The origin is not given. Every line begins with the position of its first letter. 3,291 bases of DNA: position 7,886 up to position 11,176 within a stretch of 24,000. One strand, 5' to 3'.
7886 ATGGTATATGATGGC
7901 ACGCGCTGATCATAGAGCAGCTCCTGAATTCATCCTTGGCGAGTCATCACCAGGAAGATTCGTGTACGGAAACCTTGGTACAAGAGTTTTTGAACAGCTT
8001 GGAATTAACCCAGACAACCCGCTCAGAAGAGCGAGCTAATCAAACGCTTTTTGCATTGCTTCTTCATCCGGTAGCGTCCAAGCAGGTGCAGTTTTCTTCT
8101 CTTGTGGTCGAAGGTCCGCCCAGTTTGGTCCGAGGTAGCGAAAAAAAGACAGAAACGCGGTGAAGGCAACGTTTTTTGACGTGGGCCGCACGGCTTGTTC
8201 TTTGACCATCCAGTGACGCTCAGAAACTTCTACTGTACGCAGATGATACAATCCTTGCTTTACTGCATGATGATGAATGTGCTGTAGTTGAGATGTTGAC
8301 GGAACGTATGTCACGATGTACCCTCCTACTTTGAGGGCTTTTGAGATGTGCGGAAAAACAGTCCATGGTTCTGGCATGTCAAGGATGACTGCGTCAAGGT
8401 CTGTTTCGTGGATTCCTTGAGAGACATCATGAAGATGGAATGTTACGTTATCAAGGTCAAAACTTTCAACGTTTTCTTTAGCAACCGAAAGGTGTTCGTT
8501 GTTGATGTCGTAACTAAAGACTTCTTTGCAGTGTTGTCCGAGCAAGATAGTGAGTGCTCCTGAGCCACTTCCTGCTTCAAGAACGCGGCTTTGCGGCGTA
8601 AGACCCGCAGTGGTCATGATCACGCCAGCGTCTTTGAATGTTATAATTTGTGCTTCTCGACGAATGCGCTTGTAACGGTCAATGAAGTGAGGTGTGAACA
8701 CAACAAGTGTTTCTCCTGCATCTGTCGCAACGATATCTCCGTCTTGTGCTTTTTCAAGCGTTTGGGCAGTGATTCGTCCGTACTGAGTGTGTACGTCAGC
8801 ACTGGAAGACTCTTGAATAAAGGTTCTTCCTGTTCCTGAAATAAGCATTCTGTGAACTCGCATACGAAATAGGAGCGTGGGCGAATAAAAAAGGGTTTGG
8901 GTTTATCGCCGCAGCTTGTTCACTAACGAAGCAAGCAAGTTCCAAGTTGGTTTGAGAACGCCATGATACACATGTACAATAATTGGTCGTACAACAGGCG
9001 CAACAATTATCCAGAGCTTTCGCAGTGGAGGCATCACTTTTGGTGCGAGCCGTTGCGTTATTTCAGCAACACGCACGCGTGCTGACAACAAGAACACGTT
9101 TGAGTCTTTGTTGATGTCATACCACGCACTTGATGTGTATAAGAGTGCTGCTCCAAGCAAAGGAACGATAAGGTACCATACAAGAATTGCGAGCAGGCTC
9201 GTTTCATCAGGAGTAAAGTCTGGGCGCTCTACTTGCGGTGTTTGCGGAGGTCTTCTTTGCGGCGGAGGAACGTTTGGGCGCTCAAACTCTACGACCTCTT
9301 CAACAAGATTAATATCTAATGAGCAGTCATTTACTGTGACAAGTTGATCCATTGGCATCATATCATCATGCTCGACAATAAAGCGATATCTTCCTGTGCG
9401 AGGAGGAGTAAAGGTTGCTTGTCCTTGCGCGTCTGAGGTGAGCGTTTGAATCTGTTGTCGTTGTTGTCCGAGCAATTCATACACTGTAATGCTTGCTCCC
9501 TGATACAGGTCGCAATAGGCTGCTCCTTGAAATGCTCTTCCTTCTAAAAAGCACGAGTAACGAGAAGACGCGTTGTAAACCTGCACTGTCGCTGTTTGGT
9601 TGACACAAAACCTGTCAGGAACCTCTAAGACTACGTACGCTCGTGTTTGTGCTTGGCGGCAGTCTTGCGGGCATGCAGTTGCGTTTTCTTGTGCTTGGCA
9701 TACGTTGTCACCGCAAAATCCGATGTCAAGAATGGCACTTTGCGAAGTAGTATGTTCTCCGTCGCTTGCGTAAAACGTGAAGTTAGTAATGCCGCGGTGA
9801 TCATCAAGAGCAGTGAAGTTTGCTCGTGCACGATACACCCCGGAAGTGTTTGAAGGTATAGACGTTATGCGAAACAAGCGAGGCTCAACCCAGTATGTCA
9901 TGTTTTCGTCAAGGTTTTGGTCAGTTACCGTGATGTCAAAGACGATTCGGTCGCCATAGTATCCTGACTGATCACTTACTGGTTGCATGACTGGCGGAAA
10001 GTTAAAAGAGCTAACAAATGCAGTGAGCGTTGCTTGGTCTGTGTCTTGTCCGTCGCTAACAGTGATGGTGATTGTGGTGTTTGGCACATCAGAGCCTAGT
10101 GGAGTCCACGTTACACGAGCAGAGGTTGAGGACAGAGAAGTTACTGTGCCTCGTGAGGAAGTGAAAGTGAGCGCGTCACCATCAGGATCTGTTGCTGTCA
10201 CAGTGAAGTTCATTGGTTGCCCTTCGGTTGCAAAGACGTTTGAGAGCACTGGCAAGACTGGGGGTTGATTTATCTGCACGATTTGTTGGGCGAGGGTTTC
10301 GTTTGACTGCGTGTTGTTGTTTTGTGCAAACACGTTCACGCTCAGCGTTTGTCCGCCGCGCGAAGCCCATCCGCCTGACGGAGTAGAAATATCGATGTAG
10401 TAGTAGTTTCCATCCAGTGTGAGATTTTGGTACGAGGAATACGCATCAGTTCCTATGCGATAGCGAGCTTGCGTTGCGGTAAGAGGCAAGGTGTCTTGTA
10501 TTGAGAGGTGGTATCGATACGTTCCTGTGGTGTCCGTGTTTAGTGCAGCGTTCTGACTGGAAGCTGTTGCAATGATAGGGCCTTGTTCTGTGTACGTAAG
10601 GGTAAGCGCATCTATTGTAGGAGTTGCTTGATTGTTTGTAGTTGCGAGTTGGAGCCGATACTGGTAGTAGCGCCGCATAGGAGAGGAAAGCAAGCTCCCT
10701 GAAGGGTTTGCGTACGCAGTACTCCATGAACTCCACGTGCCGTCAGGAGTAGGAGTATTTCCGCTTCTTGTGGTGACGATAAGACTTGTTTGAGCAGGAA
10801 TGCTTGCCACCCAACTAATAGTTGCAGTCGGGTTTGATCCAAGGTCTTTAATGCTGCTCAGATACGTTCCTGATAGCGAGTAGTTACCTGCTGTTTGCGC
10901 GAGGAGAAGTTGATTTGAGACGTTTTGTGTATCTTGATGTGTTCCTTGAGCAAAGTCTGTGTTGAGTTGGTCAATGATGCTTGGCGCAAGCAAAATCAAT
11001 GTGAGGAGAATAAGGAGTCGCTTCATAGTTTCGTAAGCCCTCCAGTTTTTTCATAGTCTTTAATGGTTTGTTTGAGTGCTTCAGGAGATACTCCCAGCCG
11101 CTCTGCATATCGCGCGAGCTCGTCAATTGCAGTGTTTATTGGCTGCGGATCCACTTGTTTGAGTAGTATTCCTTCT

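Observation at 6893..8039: Identical 19-nt element exactly 30 nt upstream of two diverged tandem orphan paralogues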

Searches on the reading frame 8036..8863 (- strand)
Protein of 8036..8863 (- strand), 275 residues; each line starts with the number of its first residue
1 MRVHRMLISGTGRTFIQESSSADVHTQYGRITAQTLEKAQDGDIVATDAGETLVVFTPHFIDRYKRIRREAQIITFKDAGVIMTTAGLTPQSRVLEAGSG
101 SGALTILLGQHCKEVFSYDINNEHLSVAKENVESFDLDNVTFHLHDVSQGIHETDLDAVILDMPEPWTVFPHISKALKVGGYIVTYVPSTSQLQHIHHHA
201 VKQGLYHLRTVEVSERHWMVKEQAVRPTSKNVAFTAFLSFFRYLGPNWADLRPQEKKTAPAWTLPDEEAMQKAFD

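Call 8: search_protein_families(library=pfam, proteins=[window:8036-8863:-], max_evalue=0.1)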
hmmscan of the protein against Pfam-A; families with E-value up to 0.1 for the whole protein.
window:8036-8863:- (275 aa): 21 families
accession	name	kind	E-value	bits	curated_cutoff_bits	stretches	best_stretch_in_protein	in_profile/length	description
PF08704.16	GCD14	-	5.1e-21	75.9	26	1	70-227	20-186/247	tRNA methyltransferase complex GCD14 subunit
PF13847.12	Methyltransf_31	-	1.1e-13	51.6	27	1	90-221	3-142/145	Methyltransferase domain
PF13649.12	Methyltransf_25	-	4e-09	37.5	27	1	94-181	1-97/97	Methyltransferase domain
PF01135.25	PCMT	-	4.2e-09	36.9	20.3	1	65-199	48-184/210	Protein-L-isoaspartate(D-aspartate) O-methyltransferase (PCMT)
PF08241.18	Methyltransf_11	-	3.5e-07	31.2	21.2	1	95-184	1-94/95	Methyltransferase domain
PF05175.20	MTS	-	3.9e-07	30.3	23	1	90-161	31-104/170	Methyltransferase small domain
PF06325.19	PrmA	-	5.5e-06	26.5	22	1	90-213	161-284/296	Ribosomal protein L11 methyltransferase (PrmA)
PF09445.16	Methyltransf_15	-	7.8e-06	26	22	1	93-162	3-73/165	RNA cap guanine-N2 methyltransferase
PF08242.18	Methyltransf_12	-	2.7e-05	25.2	30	1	95-182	1-97/98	Methyltransferase domain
PF12847.13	Methyltransf_18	-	0.00018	22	27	1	91-160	15-87/151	Methyltransferase domain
PF00398.26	RrnaAD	-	0.00022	20.9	24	1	82-147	22-85/263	Ribosomal RNA adenine dimethylase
PF13489.12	Methyltransf_23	-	0.00023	21.4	27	1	90-191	22-122/164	Methyltransferase domain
PF02390.23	Methyltransf_4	-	0.0017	18.3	24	1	92-172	3-89/173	Putative methyltransferase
PF03602.21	Cons_hypoth95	-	0.0041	17.2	24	1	90-163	41-121/182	Conserved hypothetical protein 95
PF02475.24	TRM5-TYW2_MTfase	-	0.0062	17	28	1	92-183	38-133/164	TRM5/TYW2 methyltransferase domain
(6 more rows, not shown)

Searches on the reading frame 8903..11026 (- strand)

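Call 8: search_protein_families(library=pfam, proteins=[window:8903-11026:-], max_evalue=0.1)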
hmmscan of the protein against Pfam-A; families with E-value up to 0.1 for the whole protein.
window:8903-11026:- (707 aa): 10 families
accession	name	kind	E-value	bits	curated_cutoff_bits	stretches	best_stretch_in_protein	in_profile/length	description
PF17963.7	Big_9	-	4.3e-08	34.4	23.6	1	253-335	1-87/89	Bacterial Ig domain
PF13620.12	CarboxypepD_reg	-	0.00024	21.8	32.3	1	509-566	15-70/82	Carboxypeptidase regulatory-like domain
PF10670.15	DUF4198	-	0.00044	20.9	34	1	521-554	176-208/209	Domain of unknown function (DUF4198)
PF20242.3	Emfourin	-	0.0073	17.1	27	0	318-373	16-69/91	Emfourin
PF17803.7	Cadherin_4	-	0.012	16.6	25.1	1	246-296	4-62/71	Bacterial cadherin-like domain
PF22540.1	RET_CRD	-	0.015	15.9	26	1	431-463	41-75/103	RET, Cysteine Rich Domain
PF23619.1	Ig_VWA7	-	0.024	15.3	27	1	265-324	24-83/104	VWA7 Ig-like domain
PF22143.2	ScpA_C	-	0.055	14.2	27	0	376-429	7-60/91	C5a peptidase, fibronectin type III domain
PF17802.7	SpaA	-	0.071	13.7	23.1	0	509-549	17-56/91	Prealbumin-like fold domain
PF11974.14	bMG3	-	0.086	13.3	34.9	0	510-543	30-60/103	Bacterial alpha-2-macroglobulin MG3 domain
